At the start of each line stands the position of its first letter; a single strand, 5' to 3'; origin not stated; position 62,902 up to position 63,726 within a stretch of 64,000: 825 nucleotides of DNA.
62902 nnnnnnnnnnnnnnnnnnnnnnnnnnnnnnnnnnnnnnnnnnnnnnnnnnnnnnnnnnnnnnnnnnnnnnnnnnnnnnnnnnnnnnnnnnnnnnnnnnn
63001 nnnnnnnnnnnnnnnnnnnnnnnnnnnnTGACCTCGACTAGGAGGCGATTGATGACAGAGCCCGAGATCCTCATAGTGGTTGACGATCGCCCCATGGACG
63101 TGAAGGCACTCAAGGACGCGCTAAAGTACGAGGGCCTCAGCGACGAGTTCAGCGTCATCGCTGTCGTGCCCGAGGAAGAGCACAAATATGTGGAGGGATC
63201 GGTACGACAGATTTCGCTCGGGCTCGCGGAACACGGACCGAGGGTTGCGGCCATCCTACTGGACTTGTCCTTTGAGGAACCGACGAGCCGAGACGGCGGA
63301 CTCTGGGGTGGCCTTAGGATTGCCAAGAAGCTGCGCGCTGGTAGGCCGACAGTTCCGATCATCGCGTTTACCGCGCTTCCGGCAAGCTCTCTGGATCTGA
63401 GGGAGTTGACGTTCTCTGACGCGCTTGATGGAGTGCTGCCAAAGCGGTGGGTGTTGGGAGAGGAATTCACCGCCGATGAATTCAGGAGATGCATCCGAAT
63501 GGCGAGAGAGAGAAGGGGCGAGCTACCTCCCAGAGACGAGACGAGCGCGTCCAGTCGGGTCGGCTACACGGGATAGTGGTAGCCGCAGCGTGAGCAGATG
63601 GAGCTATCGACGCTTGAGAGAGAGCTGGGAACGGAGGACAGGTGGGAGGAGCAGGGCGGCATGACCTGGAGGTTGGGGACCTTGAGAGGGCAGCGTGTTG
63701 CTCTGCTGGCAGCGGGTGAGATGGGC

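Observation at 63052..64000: REC and PNP ORFs are in the same frame, separated only by TAG-TGG-TAG: apparent fission of a DtcC-like REC-PNP protein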

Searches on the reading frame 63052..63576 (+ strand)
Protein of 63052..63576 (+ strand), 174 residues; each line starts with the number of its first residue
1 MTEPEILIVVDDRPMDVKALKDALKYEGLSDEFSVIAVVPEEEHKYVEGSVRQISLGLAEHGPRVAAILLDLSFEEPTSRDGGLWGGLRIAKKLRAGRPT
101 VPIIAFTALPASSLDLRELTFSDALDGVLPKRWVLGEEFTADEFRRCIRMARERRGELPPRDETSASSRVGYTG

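Call 3: search_protein_families(library=pfam, proteins=[window:63052-63573:+], max_evalue=0.1)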
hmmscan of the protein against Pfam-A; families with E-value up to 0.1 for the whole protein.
window:63052-63573:+ (174 aa): 1 family
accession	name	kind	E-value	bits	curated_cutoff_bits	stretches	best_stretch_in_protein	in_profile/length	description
PF00072.30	Response_reg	-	0.005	17.4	30.2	0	65-131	43-99/111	Response regulator receiver domain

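Call 4: search_protein_families(library=padloc, proteins=[window:63052-63573:+], max_evalue=0.1)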
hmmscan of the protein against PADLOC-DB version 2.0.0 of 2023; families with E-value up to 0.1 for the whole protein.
window:63052-63573:+ (174 aa): 0 families

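Call 25: find_encoding_contigs(protein=window:63052-63576:+, flank=10000, max_places=10)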
Protein window:63052-63576:+ (174 aa): no gene with exactly this product is on record in the collection.

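Call 26: list_cluster_members(proteins=[P0001, window:63052-63573:+, window:59888-63028:+, window:55782-57608:-])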
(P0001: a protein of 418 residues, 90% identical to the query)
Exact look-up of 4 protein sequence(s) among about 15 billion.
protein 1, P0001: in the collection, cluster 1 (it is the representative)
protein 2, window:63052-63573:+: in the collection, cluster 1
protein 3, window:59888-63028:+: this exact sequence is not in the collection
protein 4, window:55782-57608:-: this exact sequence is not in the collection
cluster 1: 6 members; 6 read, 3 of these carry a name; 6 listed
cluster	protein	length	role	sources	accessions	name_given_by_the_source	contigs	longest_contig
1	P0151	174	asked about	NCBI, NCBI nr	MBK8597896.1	MAG: response regulator [Holophagales bacterium] | response regulator [Holophagales bacterium]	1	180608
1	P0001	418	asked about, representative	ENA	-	-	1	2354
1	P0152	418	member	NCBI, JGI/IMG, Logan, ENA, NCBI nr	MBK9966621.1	MAG: hypothetical protein IPP07_17760 [Holophagales bacterium] | nucleoside phosphorylase | hypothetical protein [Holophagales bacterium]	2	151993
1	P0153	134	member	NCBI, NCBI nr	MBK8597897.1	MAG: hypothetical protein IPN83_20425, partial [Holophagales bacterium] | hypothetical protein [Holophagales bacterium]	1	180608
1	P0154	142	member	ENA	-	-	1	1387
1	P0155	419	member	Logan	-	-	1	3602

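Call 27: find_encoding_contigs(protein=P0152, flank=10000, max_places=10)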
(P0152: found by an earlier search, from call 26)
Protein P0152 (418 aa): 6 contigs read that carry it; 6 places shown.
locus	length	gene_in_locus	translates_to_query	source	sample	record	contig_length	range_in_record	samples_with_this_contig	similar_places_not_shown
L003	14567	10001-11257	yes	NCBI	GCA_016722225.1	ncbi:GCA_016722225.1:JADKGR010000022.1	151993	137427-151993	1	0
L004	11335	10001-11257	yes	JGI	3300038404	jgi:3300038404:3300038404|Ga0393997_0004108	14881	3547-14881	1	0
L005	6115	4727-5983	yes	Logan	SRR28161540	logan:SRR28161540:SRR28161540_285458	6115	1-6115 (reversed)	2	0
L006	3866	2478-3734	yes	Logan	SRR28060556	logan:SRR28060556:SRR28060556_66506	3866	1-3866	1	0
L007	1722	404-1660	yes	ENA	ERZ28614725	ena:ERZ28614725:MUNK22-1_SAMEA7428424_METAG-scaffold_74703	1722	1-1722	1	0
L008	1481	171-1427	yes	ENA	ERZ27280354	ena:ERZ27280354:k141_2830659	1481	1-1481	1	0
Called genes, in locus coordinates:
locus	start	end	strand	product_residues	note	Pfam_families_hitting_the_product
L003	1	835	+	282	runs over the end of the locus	PF00069:Pkinase, PF01636:APH (faint), PF03109:ABC1 (faint), PF07714:PK_Tyr_Ser-Thr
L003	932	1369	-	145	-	PF00571:CBS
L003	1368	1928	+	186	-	PF04306:DUF456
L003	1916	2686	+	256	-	PF02578:Cu-oxidase_4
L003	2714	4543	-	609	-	PF00989:PAS, PF01590:GAF, PF13185:GAF_2, PF00989:PAS, PF08448:PAS_4, PF13426:PAS_9, PF08447:PAS_3, PF00990:GGDEF, +2 more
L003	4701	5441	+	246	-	PF25596:CPSase_L_D1, PF02786:CPSase_L_D2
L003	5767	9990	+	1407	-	-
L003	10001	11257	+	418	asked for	PF01048:PNP_UDP_1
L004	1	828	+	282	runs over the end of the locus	PF00069:Pkinase, PF01636:APH (faint), PF03109:ABC1 (faint), PF07714:PK_Tyr_Ser-Thr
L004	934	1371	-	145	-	PF00571:CBS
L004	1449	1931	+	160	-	PF04306:DUF456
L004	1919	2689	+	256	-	PF02578:Cu-oxidase_4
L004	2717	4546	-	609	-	PF00989:PAS, PF01590:GAF, PF13185:GAF_2, PF00989:PAS, PF08448:PAS_4, PF13426:PAS_9, PF08447:PAS_3, PF00990:GGDEF, +2 more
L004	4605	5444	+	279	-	PF25596:CPSase_L_D1, PF02786:CPSase_L_D2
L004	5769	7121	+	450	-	-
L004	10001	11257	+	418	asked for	PF01048:PNP_UDP_1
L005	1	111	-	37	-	?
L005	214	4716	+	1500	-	-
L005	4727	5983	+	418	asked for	PF01048:PNP_UDP_1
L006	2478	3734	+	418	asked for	PF01048:PNP_UDP_1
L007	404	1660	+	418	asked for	PF01048:PNP_UDP_1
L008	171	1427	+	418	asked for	PF01048:PNP_UDP_1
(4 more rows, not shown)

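Call 41: search_protein_families(library=pfam, proteins=[L005:214-4713:+, P0152], max_evalue=1)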
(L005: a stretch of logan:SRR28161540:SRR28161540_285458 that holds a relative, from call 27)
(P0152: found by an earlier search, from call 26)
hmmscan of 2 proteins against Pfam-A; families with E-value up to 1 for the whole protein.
L005:214-4713:+ (1500 aa): 1 family
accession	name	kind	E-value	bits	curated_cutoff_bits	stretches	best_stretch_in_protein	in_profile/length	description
PF00156.33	Pribosyltran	-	0.00063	19.5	26.3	1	904-945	89-130/158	Phosphoribosyl transferase domain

P0152 (418 aa): 3 families
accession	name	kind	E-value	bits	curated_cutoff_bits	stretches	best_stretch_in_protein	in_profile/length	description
PF01048.26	PNP_UDP_1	-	4.4e-11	43.1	25.1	1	174-405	2-222/233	Phosphorylase superfamily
PF00072.30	Response_reg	-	0.0085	16.7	30.2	1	86-111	56-81/111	Response regulator receiver domain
PF02579.22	Nitro_FeMo-Co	-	0.17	12.7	26.3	1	165-241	6-80/94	Dinitrogenase iron-molybdenum cofactor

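Call 42: search_protein_families(library=padloc, proteins=[L005:214-4713:+, P0152], max_evalue=1)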
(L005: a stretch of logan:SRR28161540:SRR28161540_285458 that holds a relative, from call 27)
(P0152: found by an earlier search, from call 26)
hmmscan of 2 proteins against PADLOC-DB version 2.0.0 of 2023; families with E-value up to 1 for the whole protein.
L005:214-4713:+ (1500 aa): 0 families

P0152 (418 aa): 2 families
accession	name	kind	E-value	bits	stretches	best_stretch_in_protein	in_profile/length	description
PDLC04726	PDC-M60C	-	3.5e-21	73.6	1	214-412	197-398/407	-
PDLC00759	Effector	-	4.2e-13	46.6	1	219-416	296-502/506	PN-superfamily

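Call 44: find_homologous_proteins(query=L005:214-4713:+, max_evalue=0.001)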
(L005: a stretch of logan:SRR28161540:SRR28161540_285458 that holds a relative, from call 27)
Query L005:214-4713:+ (1500 aa): 1 proteins with E <= 0.001 among 8000 candidates.
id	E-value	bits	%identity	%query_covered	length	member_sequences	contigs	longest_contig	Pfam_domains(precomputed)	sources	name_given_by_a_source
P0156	0.0e+0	3114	100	94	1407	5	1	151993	-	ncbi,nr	ncbi:MAG: hypothetical protein IPP07_17755 [Holophagales bacterium]|nr:hypothetical protein [Holopha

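Call 48: search_protein_families(library=ncbifam, proteins=[L005:214-4713:+, P0152], max_evalue=1)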
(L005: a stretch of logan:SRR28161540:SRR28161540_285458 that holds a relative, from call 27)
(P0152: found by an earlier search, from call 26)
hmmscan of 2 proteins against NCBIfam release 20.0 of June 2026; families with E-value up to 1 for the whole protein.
L005:214-4713:+ (1500 aa): 4 families
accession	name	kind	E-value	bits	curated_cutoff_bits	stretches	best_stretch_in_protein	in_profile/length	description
NF006605.0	PRK09162.1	equivalog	0.00013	21.4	181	1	904-968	100-162/183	hypoxanthine-guanine phosphoribosyltransferase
NF004689.0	PRK06031.1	equivalog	0.0036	16.6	175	0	688-756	153-223/233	phosphoribosyltransferase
NF002620.0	PRK02277.1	subfamily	0.0037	17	115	0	904-942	143-181/201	orotate phosphoribosyltransferase-like protein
NF005592.0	PRK07322.1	subfamily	0.18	11.2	143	0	688-732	119-162/180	adenine phosphoribosyltransferase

P0152 (418 aa): 7 families
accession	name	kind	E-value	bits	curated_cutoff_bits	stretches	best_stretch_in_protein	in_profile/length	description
NF004079.0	PRK05584.1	equivalog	3.5e-12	46.3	169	1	174-406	3-218/232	5'-methylthioadenosine/adenosylhomocysteine nucleosidase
NF004489.0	PRK05819.1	subfamily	9.3e-05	21.8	230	1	203-269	46-111/236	DeoD-type purine-nucleoside phosphorylase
TIGR01704.1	MTA_SAH-Nsdase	equivalog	0.00051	19.6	73.8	1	337-407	147-218/229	5'-methylthioadenosine/S-adenosylhomocysteine nucleosidase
TIGR00107.1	deoD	equivalog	0.0043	16.6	232.25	1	202-267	41-104/232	purine-nucleoside phosphorylase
NF004168.0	PRK05634.1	equivalog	0.0063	16.3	129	1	337-405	109-175/185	nucleosidase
TIGR03664.1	fut_nucase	equivalog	0.16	11.7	124.7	1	175-394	2-208/228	futalosine hydrolase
TIGR03468.1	HpnG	hypoth_equivalog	0.17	11.4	187.1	1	326-392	96-161/212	hopanoid-associated phosphorylase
